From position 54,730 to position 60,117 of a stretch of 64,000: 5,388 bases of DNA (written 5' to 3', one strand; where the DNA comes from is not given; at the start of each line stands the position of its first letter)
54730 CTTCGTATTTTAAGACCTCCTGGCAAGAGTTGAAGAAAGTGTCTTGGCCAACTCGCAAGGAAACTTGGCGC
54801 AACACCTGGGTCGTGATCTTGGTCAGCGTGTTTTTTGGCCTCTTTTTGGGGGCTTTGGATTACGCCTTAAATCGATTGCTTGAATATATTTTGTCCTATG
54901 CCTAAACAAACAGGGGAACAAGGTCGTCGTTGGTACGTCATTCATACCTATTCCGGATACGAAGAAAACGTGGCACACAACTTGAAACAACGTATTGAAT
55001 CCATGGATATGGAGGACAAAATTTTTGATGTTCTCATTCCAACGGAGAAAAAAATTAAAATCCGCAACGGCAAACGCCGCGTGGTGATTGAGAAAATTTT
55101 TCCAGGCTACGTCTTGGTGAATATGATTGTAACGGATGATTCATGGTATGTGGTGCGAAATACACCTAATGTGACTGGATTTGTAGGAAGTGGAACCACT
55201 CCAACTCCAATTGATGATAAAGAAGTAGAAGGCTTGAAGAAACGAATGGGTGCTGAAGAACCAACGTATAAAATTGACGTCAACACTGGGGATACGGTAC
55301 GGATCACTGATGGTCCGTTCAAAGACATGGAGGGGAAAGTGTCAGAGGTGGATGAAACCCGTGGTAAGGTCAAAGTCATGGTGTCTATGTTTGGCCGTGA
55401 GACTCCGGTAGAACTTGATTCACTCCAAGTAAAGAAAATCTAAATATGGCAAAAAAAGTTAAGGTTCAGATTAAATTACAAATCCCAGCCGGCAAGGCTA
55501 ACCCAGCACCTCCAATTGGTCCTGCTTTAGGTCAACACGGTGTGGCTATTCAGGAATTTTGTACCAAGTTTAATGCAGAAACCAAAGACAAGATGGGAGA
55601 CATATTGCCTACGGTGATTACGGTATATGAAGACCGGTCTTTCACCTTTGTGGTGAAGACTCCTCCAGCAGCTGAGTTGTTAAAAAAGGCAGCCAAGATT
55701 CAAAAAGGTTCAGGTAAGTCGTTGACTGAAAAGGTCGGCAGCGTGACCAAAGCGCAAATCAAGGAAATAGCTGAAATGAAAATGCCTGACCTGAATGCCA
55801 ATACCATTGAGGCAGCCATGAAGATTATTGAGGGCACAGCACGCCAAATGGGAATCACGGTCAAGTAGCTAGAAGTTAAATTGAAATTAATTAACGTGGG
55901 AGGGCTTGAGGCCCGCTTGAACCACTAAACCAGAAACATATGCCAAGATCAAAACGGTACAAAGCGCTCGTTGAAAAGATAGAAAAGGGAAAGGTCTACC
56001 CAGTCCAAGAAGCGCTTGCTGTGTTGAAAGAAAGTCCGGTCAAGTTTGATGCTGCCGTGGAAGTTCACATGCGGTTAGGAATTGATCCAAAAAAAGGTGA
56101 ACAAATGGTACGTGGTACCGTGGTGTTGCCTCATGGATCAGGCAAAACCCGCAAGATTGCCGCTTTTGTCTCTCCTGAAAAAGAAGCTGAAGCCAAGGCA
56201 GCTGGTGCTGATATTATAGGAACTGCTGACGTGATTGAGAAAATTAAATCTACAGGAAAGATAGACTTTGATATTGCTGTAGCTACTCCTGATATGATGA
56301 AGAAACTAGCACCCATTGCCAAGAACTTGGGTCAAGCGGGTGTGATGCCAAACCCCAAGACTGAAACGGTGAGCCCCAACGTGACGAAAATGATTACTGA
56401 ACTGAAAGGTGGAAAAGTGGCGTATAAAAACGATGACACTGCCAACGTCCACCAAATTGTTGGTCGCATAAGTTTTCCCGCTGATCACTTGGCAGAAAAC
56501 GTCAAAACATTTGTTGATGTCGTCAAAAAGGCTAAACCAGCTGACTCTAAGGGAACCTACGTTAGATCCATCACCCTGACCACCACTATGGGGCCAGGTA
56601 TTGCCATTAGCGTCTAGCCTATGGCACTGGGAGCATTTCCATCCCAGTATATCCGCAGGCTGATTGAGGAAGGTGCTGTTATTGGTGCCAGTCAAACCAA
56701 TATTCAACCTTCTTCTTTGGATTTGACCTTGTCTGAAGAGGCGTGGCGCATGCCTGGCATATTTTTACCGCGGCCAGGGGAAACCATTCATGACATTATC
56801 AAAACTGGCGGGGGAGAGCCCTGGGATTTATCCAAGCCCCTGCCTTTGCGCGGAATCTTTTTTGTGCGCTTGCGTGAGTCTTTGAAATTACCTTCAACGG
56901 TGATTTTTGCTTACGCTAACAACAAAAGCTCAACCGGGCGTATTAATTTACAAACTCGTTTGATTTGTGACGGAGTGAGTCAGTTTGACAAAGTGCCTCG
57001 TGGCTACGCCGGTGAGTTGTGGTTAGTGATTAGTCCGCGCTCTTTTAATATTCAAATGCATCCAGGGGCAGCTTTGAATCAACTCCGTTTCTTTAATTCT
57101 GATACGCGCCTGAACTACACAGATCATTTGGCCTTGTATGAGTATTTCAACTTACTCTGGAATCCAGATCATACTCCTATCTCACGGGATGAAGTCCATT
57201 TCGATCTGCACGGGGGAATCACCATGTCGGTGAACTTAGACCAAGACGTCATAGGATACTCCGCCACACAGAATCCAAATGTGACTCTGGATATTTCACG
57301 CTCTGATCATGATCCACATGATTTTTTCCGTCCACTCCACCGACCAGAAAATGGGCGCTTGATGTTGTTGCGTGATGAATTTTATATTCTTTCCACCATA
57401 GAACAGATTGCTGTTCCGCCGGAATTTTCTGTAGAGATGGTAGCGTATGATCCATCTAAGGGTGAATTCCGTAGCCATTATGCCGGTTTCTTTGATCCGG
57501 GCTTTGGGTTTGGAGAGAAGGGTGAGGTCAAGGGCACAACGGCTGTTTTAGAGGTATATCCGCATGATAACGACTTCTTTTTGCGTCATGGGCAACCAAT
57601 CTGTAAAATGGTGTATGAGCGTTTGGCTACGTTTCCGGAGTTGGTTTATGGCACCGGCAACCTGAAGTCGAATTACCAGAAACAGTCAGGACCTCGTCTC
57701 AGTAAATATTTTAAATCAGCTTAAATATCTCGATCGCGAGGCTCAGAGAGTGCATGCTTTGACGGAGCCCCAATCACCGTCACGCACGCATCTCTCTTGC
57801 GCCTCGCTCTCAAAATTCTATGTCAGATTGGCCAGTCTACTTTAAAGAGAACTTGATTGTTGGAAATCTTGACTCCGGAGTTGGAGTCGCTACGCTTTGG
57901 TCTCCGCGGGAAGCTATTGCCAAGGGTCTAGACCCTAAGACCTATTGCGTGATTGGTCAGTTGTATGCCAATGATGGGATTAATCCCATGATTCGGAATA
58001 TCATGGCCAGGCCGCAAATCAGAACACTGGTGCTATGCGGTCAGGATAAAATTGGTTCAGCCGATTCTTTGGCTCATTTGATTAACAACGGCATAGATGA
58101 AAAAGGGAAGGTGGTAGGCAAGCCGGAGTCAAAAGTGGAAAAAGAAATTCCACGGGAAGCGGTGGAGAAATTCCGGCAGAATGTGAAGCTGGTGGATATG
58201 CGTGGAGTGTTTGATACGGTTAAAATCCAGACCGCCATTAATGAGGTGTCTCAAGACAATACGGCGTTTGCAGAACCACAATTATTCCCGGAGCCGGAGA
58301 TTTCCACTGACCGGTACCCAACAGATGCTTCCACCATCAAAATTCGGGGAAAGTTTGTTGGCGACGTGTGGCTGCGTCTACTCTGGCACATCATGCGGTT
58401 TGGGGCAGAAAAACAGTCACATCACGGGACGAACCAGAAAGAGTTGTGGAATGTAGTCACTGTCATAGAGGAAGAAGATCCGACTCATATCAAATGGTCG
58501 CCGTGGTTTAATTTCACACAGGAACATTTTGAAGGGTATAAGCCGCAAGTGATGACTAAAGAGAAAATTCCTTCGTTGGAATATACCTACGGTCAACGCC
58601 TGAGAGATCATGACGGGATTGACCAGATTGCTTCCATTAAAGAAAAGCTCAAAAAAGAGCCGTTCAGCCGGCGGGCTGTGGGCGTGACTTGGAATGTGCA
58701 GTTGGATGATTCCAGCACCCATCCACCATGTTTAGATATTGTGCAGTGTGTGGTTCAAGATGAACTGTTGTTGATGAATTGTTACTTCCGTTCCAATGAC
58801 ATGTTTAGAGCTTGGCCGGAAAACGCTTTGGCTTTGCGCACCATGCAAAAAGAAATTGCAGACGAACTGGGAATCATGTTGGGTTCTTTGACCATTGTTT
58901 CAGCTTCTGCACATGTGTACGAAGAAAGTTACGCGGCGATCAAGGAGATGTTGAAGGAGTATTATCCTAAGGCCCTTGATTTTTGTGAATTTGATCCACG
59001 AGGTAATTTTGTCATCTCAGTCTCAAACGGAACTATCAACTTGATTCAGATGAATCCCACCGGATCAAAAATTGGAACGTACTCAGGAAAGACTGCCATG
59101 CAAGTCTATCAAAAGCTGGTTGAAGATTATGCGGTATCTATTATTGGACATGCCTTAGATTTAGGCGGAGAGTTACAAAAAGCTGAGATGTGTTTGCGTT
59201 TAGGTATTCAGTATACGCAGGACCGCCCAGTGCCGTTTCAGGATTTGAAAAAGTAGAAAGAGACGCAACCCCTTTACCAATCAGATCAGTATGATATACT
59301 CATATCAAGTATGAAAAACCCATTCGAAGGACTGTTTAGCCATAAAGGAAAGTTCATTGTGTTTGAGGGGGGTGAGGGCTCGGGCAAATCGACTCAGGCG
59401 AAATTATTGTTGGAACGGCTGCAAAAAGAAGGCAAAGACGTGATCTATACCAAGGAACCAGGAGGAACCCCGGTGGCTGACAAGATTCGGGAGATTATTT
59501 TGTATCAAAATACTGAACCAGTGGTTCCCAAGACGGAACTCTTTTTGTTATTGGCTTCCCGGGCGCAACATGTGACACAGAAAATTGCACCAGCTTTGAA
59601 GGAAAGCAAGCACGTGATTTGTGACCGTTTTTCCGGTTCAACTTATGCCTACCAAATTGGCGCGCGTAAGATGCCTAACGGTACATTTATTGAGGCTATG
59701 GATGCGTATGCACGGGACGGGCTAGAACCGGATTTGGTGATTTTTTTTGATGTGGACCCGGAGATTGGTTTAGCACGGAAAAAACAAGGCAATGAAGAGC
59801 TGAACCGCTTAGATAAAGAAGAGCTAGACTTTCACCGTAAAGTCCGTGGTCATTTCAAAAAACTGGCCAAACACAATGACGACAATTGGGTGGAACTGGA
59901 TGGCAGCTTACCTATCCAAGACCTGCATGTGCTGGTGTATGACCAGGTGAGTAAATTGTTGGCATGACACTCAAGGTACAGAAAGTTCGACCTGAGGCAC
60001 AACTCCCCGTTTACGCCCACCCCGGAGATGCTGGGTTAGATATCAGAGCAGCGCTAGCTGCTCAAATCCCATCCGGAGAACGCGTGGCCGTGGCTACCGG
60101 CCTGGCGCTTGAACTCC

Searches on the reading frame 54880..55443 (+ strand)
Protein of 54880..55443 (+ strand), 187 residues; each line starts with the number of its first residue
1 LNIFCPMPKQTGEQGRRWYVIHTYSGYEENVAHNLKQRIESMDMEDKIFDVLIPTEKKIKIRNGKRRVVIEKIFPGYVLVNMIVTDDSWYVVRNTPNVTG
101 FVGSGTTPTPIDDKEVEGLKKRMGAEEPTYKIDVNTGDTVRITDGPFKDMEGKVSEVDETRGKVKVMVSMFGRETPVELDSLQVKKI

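Call 37: search_protein_families(library=pfam, proteins=[window:54880-55443:+], max_evalue=0.00001)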
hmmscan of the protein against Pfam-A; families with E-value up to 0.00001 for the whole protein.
window:54880-55443:+ (187 aa): 3 families
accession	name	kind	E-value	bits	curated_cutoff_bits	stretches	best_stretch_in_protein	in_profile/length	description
PF02357.24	NusG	-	6.7e-32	110.3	22.2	1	17-119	2-92/93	Transcription termination factor nusG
PF00467.35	KOW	-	2.8e-08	33.7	22.3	1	137-166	2-31/32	KOW motif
PF23284.2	KOW2_Spt5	-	8.7e-06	25.9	28.9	0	136-186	1-49/50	Transcription elongation factor SPT5, second KOW domain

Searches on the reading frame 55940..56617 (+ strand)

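Call 37: search_protein_families(library=pfam, proteins=[window:55940-56617:+], max_evalue=0.00001)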
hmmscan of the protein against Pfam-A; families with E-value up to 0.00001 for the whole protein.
window:55940-56617:+ (225 aa): 1 family
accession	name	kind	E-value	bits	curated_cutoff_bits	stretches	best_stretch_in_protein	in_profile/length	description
PF00687.26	Ribosomal_L1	-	9e-58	195.5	32.2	1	29-219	2-198/198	Ribosomal protein L1p/L10e family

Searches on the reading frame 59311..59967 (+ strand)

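Call 37: search_protein_families(library=pfam, proteins=[window:59311-59967:+], max_evalue=0.00001)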
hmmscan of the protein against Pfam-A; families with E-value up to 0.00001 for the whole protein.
window:59311-59967:+ (218 aa): 2 families
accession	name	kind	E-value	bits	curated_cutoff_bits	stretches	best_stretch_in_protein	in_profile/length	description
PF02223.23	Thymidylate_kin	-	9.2e-50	169.3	27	1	18-206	1-182/185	Thymidylate kinase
PF13521.12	AAA_28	-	5.2e-07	30.5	27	1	16-179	2-143/164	AAA domain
